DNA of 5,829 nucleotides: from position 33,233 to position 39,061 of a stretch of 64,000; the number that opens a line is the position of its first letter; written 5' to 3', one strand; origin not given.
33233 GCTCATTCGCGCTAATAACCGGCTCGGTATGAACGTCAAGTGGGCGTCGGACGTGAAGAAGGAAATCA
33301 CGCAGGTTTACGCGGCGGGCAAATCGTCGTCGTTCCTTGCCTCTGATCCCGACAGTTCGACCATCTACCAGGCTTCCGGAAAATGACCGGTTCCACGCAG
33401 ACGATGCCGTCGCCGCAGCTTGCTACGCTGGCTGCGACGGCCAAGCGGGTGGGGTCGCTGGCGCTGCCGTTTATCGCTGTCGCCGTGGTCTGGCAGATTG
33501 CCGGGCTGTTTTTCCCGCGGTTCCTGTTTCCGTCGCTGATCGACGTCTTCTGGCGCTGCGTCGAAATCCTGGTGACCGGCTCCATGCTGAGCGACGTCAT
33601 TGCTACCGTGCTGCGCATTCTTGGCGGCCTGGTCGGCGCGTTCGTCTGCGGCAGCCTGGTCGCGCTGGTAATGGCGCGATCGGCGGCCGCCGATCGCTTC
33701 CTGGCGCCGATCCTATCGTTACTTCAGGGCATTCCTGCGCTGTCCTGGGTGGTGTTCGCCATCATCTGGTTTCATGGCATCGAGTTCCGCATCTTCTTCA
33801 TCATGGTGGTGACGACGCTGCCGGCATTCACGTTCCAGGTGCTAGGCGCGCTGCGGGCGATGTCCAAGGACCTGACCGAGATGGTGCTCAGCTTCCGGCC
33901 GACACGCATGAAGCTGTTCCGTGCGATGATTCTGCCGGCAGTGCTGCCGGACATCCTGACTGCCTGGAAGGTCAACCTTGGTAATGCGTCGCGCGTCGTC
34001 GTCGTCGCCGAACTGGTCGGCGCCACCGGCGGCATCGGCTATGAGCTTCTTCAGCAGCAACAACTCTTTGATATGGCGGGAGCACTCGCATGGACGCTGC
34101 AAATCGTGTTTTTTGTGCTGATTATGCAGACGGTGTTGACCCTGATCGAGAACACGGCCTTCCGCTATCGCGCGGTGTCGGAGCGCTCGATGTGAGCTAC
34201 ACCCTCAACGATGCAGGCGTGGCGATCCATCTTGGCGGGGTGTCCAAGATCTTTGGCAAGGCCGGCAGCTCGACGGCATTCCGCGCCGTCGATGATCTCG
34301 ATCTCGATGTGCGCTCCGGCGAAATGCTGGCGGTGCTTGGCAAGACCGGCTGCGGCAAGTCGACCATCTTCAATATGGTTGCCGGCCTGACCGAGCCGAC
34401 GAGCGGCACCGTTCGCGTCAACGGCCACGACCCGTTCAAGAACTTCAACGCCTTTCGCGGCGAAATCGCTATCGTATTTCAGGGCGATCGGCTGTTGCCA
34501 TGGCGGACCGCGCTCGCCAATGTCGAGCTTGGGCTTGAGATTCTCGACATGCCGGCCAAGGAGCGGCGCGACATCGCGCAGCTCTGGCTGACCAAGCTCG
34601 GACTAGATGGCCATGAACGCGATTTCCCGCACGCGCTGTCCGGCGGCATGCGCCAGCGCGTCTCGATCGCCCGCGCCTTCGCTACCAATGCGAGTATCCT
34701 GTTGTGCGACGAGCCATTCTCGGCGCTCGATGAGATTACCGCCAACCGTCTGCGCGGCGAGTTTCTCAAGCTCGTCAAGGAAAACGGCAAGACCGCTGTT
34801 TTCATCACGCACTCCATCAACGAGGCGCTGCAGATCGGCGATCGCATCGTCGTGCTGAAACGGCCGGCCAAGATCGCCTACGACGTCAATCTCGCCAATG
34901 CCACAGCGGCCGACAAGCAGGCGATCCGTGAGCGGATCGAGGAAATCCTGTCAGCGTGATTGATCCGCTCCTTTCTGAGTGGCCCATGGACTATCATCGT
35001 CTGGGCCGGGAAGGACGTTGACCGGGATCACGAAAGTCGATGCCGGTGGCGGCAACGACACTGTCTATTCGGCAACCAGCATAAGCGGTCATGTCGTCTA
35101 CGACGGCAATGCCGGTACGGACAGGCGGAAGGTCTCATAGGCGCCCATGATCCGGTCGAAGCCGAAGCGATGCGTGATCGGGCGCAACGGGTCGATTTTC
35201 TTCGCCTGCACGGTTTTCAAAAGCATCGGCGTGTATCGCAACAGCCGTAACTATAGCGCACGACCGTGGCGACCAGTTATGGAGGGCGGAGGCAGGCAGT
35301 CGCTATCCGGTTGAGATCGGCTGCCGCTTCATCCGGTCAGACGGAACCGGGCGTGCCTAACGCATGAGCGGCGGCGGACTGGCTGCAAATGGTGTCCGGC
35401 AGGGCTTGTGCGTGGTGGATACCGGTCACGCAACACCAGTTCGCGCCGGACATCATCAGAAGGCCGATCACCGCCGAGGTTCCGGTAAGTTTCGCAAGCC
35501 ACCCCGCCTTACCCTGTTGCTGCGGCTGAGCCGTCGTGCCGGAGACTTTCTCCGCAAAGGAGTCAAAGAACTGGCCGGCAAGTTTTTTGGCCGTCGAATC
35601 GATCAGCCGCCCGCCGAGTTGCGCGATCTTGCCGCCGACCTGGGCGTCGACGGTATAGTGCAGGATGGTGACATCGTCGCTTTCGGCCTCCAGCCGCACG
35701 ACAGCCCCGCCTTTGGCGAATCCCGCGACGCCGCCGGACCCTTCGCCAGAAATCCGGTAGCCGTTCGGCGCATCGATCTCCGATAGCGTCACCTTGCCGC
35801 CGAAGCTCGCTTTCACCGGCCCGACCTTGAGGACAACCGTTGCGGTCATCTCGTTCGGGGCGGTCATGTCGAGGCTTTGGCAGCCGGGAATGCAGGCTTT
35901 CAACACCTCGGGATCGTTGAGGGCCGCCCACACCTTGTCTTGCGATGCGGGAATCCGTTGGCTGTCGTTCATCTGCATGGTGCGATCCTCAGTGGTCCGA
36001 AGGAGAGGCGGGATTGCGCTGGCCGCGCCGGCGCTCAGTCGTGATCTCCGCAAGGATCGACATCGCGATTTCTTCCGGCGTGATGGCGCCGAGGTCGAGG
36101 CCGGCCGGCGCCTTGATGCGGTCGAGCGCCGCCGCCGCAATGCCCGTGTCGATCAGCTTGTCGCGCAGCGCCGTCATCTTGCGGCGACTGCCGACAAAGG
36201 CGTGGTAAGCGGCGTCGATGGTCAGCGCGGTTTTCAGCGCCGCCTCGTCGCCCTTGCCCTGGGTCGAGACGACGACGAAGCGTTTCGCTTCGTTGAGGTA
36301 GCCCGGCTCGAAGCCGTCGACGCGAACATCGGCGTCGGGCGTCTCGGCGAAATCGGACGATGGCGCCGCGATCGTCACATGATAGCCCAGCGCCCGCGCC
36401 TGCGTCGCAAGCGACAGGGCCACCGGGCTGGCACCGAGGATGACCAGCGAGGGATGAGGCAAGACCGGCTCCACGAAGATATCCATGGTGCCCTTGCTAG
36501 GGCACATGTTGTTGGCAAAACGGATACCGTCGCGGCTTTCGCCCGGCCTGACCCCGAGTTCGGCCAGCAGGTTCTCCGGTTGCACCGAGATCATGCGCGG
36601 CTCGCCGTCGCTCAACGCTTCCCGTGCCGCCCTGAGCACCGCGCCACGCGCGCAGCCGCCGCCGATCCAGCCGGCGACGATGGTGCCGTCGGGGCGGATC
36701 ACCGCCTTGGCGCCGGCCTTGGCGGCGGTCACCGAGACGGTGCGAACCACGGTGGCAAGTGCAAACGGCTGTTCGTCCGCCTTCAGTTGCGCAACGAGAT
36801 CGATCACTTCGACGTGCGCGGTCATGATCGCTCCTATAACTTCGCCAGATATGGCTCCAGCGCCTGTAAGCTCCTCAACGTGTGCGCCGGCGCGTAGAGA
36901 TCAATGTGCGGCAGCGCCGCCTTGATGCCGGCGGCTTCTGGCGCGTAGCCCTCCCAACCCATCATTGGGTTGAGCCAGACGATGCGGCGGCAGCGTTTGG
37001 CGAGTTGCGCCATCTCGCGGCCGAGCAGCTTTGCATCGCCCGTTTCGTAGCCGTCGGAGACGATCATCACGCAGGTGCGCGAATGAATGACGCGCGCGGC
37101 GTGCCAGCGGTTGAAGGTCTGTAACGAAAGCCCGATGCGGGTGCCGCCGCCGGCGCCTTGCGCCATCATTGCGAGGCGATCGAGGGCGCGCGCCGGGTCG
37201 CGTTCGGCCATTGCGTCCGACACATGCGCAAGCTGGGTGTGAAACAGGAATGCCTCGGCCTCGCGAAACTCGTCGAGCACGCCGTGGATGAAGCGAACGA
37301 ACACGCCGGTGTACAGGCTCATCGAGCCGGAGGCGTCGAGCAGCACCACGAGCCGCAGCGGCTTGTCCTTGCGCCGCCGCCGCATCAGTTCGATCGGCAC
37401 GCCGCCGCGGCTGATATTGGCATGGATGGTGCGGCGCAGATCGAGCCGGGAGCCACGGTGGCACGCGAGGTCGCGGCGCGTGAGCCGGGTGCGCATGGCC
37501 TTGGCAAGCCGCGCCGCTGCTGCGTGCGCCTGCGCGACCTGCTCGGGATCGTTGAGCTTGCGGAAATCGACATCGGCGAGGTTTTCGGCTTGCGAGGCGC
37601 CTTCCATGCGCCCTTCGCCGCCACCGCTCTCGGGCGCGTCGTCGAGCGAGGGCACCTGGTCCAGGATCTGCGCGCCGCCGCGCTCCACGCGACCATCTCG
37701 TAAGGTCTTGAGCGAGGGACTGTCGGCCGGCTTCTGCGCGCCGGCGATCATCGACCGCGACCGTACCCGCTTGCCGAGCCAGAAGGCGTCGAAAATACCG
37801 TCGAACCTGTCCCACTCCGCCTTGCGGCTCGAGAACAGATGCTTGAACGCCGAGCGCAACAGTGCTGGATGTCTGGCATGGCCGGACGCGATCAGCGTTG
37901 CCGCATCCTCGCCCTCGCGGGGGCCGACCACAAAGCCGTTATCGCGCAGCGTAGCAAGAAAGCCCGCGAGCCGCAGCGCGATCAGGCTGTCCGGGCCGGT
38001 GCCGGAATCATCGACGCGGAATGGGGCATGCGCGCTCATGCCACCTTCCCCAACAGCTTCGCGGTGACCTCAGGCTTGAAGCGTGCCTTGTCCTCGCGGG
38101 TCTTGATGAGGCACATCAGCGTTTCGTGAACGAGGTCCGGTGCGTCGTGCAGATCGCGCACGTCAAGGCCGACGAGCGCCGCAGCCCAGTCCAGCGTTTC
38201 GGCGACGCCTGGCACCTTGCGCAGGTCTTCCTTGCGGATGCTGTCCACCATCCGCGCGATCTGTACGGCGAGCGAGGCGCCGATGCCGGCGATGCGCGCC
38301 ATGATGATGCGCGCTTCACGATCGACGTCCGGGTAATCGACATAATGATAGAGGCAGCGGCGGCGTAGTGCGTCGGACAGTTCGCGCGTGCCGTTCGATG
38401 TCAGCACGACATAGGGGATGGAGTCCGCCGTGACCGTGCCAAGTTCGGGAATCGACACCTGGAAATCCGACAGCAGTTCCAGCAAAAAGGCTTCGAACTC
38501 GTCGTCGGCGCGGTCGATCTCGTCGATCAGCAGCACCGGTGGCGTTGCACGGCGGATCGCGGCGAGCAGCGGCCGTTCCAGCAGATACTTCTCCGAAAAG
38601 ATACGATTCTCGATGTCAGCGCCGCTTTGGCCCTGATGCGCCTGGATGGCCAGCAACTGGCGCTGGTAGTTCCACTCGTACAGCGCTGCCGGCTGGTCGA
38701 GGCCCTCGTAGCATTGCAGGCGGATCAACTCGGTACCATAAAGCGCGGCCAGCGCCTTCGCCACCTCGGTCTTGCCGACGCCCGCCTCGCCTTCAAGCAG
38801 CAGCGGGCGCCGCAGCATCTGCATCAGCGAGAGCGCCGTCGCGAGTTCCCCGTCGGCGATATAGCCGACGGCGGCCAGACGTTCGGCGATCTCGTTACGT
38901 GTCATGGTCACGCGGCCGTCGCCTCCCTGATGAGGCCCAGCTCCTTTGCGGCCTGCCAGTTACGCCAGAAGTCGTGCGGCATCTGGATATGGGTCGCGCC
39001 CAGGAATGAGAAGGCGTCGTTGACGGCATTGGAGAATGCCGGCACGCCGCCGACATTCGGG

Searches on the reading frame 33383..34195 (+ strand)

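Call 7: search_protein_families(library=pfam, proteins=[window:33383-34195:+], max_evalue=0.001)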
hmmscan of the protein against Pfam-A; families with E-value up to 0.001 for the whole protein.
window:33383-34195:+ (270 aa): 1 family
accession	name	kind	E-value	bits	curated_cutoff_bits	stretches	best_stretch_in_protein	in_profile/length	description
PF00528.27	BPD_transp_1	-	2.4e-16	60.4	26.4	1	88-255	3-174/184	Binding-protein-dependent transport system inner membrane component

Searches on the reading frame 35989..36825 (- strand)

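Call 7: search_protein_families(library=pfam, proteins=[window:35989-36825:-], max_evalue=0.001)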
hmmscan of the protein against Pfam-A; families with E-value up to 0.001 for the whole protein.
window:35989-36825:- (278 aa): 2 families
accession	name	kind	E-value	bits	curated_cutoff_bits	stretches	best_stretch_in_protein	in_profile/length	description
PF13478.12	XdhC_C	-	2.7e-30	105.9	29.7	1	127-261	1-125/125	XdhC Rossmann domain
PF02625.21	XdhC_CoxI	-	1.4e-20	73.4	24.3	1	16-80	3-66/68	XdhC and CoxI family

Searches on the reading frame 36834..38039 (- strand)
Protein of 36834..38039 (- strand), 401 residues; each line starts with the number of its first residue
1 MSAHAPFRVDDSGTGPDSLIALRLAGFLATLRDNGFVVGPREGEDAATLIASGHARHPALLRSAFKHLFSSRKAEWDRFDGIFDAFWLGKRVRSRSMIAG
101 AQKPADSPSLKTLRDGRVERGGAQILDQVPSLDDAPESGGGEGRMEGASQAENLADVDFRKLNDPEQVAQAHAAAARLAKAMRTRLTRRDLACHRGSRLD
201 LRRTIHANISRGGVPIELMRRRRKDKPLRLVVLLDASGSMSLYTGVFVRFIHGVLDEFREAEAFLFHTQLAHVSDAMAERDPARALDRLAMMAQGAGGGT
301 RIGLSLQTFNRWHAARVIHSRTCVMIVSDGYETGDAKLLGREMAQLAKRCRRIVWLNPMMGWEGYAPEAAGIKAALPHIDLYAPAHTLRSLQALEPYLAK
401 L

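Call 7: search_protein_families(library=pfam, proteins=[window:36834-38039:-], max_evalue=0.001)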
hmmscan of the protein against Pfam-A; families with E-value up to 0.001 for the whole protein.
window:36834-38039:- (401 aa): 1 family
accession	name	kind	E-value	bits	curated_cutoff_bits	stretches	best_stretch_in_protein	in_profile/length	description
PF05762.20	VWA_CoxE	-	4.6e-72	242.5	26.4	1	174-391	5-222/222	VWA domain containing CoxE-like protein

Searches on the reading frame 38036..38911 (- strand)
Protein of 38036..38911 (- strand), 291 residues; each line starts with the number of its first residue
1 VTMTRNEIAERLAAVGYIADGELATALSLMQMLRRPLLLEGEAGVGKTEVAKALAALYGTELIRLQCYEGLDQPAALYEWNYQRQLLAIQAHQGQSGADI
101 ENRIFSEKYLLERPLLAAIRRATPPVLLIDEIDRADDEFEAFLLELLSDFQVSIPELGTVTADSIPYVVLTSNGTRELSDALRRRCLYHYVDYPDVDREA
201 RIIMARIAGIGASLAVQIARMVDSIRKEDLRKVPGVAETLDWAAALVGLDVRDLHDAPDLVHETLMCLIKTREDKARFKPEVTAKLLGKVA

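Call 7: search_protein_families(library=pfam, proteins=[window:38036-38911:-], max_evalue=0.001)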
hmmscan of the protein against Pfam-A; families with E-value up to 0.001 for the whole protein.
window:38036-38911:- (291 aa): 7 families
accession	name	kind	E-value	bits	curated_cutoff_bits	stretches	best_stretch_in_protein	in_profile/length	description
PF07728.20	AAA_5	-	4.7e-13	49.8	22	1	36-186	1-139/139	AAA domain (dynein-related subfamily)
PF00004.35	AAA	-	1.2e-10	42.4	21.2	1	37-186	1-123/131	ATPase family associated with various cellular activities (AAA)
PF13401.12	AAA_22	-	4.4e-08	33.9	27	1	34-151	5-115/130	AAA domain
PF07726.17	AAA_3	-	1.1e-07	32.2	27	0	37-69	2-34/131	ATPase family associated with various cellular activities (AAA)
PF07724.20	AAA_2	-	4.5e-07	30.5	27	1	38-181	7-133/166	AAA domain (Cdc48 subfamily)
PF13191.12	AAA_16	-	2e-06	28.8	32.6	1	26-149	12-158/167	AAA ATPase domain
PF14532.12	Sigma54_activ_2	-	0.00018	22.2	25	0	22-79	9-66/138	Sigma-54 interaction domain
